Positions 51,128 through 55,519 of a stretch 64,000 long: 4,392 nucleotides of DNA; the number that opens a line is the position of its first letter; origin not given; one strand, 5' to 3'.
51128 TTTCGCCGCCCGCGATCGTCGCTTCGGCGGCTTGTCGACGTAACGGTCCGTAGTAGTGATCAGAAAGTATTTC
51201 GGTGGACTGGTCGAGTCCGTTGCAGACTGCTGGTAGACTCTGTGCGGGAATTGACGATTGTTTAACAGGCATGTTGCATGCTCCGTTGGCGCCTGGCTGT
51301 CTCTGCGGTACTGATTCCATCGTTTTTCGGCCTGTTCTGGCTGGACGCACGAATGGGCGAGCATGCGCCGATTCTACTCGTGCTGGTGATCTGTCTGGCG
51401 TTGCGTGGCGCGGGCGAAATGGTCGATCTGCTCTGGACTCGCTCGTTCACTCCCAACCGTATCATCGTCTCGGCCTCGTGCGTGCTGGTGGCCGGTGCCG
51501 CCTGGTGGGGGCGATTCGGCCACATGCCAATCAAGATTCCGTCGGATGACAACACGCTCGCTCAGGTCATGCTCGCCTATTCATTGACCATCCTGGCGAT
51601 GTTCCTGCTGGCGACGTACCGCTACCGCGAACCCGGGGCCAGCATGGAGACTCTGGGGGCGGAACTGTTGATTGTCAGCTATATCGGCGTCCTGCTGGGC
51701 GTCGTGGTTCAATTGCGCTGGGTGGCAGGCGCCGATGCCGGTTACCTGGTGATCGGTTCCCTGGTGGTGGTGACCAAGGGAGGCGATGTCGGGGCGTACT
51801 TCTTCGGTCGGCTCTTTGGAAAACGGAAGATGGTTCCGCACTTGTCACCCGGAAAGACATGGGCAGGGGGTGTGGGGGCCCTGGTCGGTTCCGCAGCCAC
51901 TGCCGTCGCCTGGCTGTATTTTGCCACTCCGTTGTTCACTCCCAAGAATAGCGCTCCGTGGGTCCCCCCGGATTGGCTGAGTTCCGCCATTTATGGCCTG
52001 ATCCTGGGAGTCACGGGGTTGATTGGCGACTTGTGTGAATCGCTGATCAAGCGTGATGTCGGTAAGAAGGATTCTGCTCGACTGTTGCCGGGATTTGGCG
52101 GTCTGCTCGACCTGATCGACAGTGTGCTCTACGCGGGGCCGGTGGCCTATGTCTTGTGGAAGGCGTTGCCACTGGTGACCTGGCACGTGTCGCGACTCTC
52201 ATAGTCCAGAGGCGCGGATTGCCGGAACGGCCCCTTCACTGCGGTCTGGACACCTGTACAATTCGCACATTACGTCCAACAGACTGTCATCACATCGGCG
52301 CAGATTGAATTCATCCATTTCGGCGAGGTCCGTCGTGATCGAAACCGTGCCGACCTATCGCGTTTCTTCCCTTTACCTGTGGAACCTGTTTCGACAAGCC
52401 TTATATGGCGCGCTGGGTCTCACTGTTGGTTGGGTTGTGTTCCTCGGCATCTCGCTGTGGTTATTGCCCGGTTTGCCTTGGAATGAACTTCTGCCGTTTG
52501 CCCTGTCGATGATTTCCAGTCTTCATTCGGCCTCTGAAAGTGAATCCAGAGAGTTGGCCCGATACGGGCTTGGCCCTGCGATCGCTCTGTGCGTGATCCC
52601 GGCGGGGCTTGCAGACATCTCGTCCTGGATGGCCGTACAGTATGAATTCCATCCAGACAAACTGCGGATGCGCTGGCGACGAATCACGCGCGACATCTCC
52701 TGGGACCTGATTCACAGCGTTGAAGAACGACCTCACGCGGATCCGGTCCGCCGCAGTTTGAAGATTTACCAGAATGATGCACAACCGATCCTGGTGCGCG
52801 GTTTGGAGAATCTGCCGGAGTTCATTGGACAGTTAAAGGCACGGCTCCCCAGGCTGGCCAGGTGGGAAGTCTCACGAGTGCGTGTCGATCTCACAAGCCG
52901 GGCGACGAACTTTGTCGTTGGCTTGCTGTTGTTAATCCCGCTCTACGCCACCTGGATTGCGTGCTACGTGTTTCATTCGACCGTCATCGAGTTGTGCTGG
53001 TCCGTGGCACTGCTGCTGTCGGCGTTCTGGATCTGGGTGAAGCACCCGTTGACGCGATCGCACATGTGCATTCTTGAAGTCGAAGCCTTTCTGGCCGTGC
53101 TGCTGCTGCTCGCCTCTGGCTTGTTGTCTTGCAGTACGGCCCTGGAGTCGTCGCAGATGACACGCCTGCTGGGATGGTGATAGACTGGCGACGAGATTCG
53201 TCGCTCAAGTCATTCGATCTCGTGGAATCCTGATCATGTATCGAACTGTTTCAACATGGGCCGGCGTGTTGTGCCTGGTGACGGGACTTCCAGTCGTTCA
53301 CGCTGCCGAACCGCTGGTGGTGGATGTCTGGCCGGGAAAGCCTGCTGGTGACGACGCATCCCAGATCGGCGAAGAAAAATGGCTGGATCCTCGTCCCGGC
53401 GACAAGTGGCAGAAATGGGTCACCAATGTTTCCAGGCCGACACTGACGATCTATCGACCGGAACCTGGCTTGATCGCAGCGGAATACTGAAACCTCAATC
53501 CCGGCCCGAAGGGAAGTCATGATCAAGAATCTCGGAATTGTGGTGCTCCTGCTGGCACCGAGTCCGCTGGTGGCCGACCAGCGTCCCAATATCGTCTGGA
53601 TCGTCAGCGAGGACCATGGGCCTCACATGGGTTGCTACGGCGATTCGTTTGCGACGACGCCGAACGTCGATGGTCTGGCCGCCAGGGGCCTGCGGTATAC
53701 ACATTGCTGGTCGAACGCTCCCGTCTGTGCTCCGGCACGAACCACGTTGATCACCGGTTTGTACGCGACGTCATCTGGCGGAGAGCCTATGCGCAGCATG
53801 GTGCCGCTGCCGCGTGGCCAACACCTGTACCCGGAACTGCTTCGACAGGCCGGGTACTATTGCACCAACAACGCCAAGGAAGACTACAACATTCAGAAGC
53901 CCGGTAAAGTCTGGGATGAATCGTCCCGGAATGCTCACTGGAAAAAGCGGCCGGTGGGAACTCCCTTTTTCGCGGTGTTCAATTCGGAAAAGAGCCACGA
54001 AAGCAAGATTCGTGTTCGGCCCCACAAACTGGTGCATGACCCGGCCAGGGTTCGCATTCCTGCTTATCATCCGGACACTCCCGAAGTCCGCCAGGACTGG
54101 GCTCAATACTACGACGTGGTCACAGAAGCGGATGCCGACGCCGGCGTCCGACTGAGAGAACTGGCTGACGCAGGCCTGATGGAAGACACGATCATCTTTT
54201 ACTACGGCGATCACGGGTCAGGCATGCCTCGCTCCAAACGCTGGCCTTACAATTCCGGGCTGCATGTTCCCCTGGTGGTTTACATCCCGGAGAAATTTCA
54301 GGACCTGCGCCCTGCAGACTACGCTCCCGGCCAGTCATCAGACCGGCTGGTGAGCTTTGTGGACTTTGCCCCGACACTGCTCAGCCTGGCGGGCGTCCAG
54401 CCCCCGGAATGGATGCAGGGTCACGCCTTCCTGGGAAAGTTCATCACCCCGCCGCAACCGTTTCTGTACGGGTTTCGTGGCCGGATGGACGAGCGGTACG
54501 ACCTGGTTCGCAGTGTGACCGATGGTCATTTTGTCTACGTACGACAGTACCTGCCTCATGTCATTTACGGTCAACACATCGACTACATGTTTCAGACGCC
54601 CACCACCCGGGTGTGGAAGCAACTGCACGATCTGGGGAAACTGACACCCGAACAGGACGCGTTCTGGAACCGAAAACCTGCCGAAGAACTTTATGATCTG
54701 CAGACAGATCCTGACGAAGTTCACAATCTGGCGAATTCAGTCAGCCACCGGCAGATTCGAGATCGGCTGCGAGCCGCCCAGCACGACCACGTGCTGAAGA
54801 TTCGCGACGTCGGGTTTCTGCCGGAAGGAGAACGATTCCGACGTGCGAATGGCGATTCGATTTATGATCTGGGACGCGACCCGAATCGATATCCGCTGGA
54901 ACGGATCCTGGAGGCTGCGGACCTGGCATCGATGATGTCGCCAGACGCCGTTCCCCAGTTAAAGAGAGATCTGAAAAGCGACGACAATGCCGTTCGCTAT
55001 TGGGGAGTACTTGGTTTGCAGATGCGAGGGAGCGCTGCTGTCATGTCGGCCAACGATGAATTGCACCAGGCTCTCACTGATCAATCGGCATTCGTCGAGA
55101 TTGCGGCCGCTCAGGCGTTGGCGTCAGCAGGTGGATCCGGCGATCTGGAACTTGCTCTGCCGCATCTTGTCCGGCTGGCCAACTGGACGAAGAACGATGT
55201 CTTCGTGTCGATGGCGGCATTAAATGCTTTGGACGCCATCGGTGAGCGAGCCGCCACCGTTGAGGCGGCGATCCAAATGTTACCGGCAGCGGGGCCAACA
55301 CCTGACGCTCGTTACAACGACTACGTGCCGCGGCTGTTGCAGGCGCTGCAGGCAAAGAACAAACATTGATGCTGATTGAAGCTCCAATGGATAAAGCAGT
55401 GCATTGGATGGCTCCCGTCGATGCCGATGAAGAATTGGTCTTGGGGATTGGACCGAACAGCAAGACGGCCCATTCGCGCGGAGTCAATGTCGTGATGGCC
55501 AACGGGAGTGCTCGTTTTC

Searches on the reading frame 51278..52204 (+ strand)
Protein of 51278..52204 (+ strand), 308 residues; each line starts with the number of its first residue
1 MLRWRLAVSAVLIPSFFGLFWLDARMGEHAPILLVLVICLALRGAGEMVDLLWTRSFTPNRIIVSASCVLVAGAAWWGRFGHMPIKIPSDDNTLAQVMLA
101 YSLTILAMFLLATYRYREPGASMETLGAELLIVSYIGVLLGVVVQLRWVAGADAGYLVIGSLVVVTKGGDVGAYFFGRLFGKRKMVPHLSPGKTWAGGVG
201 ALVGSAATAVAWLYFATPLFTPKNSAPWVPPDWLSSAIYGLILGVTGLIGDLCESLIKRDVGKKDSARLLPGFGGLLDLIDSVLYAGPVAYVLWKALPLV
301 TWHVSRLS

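Call 33: search_protein_families(library=pfam, proteins=[window:51278-52204:+], max_evalue=0.0001)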
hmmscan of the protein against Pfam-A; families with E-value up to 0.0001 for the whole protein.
window:51278-52204:+ (308 aa): 1 family
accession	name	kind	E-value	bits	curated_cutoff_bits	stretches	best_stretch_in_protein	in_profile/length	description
PF01148.25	CTP_transf_1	-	1.6e-44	153.2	24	1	5-295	3-262/264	Cytidylyltransferase family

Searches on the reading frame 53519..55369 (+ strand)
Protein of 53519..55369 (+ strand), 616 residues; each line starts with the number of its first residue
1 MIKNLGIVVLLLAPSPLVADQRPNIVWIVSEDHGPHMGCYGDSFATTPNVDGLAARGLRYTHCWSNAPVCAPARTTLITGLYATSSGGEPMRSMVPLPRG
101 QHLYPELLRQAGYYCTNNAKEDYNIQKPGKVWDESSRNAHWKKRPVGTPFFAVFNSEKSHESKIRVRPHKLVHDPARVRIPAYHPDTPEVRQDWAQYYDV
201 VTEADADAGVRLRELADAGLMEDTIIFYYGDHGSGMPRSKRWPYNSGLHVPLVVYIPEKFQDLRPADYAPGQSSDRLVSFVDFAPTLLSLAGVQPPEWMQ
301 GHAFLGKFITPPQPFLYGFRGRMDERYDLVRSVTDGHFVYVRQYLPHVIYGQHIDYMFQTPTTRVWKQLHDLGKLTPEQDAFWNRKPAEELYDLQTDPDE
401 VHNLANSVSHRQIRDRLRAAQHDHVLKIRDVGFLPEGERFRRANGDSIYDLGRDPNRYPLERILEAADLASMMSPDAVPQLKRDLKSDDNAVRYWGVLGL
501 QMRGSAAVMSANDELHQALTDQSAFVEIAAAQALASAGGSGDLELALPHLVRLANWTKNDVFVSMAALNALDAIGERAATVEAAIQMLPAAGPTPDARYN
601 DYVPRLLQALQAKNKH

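Call 33: search_protein_families(library=pfam, proteins=[window:53519-55369:+], max_evalue=0.0001)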
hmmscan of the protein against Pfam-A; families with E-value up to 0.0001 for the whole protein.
window:53519-55369:+ (616 aa): 3 families
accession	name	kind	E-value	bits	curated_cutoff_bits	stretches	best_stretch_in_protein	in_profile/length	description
PF00884.28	Sulfatase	-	5.3e-37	128.2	25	1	23-293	1-301/301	Sulfatase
PF16347.10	SGSH_C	-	1.8e-16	61.1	29.3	1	239-305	7-65/154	N-sulphoglucosamine sulphohydrolase, C-terminal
PF13646.12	HEAT_2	-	3.5e-07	30.9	27.7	0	513-578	2-61/88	HEAT repeats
